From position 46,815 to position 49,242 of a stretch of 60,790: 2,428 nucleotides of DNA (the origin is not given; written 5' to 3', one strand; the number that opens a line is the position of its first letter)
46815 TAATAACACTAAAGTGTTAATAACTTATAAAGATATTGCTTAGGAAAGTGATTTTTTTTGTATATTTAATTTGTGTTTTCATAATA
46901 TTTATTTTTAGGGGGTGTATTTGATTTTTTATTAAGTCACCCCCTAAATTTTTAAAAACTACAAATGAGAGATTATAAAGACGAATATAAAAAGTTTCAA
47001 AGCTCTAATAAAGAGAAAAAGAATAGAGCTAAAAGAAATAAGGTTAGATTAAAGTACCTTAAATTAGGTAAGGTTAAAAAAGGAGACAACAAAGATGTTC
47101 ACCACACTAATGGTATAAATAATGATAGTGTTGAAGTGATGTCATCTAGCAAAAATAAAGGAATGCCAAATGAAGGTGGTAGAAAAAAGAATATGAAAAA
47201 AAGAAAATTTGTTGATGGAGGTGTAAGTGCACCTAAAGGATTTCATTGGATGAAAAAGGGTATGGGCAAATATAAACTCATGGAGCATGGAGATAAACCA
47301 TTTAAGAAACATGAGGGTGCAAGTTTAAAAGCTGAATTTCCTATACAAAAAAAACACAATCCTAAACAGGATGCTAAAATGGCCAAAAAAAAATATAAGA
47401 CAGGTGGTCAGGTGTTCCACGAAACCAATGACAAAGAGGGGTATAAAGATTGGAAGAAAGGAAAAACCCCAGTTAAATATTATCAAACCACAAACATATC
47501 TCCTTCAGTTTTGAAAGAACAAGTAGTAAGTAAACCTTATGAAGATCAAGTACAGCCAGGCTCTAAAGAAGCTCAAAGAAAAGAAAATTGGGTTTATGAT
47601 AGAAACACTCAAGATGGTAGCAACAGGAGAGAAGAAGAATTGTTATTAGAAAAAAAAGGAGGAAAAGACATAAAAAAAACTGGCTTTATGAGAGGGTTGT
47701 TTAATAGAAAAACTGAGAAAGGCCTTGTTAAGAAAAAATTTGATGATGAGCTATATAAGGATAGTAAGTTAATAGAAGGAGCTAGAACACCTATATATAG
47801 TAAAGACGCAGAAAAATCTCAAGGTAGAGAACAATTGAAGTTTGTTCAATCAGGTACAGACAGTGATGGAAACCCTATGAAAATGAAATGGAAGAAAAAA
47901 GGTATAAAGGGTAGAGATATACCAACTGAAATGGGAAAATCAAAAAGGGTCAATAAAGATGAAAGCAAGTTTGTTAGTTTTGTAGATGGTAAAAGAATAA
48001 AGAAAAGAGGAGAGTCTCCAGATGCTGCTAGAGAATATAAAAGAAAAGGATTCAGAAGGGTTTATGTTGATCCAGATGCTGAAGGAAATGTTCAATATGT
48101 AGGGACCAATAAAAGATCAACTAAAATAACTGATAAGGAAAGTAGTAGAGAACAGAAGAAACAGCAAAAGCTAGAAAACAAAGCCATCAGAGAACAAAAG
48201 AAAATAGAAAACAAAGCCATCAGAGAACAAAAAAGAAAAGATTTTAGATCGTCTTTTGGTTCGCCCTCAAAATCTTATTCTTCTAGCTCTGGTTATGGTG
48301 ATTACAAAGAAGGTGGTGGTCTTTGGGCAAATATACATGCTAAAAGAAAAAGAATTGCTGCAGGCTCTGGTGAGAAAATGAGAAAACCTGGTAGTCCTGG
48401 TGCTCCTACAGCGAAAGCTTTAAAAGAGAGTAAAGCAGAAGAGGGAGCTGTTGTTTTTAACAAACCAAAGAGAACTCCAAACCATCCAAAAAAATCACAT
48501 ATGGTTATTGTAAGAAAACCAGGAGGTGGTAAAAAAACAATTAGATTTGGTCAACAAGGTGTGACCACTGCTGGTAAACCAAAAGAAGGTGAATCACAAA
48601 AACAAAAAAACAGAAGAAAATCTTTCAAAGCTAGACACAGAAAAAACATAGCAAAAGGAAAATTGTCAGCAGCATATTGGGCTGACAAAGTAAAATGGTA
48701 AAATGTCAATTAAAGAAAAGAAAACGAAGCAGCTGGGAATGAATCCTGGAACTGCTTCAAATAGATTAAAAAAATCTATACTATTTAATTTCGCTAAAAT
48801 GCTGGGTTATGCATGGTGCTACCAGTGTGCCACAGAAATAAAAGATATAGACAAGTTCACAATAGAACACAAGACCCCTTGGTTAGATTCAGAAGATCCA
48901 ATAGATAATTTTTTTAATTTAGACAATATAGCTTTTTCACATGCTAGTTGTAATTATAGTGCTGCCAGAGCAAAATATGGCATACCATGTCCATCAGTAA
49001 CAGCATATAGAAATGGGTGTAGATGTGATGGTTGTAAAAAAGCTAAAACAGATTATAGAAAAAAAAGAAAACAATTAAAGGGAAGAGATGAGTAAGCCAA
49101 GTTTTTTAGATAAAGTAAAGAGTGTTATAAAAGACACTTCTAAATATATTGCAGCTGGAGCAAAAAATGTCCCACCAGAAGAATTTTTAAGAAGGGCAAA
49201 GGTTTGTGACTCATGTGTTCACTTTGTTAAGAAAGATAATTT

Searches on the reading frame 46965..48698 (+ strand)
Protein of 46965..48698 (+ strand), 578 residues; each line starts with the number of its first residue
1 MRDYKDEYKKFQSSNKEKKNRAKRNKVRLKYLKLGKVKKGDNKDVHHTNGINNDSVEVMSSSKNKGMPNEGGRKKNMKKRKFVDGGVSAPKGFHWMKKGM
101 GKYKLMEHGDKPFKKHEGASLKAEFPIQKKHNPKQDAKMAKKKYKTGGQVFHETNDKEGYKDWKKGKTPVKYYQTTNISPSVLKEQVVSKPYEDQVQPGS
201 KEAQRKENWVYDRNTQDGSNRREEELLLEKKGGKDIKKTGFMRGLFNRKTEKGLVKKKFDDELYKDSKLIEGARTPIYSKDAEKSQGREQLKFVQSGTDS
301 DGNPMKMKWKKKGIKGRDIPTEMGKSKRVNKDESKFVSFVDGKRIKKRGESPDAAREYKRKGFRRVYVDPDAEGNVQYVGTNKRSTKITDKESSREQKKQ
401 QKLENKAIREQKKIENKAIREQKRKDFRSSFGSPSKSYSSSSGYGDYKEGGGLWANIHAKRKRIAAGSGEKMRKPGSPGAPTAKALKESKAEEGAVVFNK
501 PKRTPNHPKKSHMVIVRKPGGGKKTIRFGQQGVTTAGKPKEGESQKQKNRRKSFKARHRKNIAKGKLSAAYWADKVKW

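Call 8: search_protein_families(library=phrogs, proteins=[window:46965-48698:+], max_evalue=0.001)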
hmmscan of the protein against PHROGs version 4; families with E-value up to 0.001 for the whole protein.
window:46965-48698:+ (578 aa): 3 families
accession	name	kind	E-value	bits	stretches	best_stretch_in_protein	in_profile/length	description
phrog_7595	-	unknown function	1.3e-35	122.8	1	484-578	3-96/96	-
phrog_16028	-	unknown function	4.8e-19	69.4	1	452-489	5-42/50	-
phrog_4590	-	unknown function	5.1e-07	31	1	4-79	12-94/100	-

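Call 58: search_protein_families(library=pfam, proteins=[window:46965-48698:+], max_evalue=0.01)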
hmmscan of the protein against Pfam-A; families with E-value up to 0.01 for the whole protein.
window:46965-48698:+ (578 aa): 0 families

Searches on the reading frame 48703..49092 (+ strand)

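Call 8: search_protein_families(library=phrogs, proteins=[window:48703-49092:+], max_evalue=0.001)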
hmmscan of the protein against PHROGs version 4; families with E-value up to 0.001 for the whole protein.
window:48703-49092:+ (130 aa): 4 families
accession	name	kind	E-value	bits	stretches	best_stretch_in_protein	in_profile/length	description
phrog_23251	-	DNA, RNA and nucleotide metabolism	3e-30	106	1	7-123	3-125/142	HNH endonuclease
phrog_3593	-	DNA, RNA and nucleotide metabolism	4.3e-09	37.3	1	5-88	37-128/210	HNH endonuclease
phrog_37967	-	unknown function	0.00043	21.2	1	100-126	8-34/151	-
phrog_338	-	DNA, RNA and nucleotide metabolism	0.00086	19.8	1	16-86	191-258/340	HNH endonuclease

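Call 58: search_protein_families(library=pfam, proteins=[window:48703-49092:+], max_evalue=0.01)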
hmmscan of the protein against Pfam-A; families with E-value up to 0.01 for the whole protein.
window:48703-49092:+ (130 aa): 1 family
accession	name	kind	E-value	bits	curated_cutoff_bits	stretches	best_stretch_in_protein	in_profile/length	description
PF01844.29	HNH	-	0.0005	20.6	21.4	1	39-84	1-41/47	HNH endonuclease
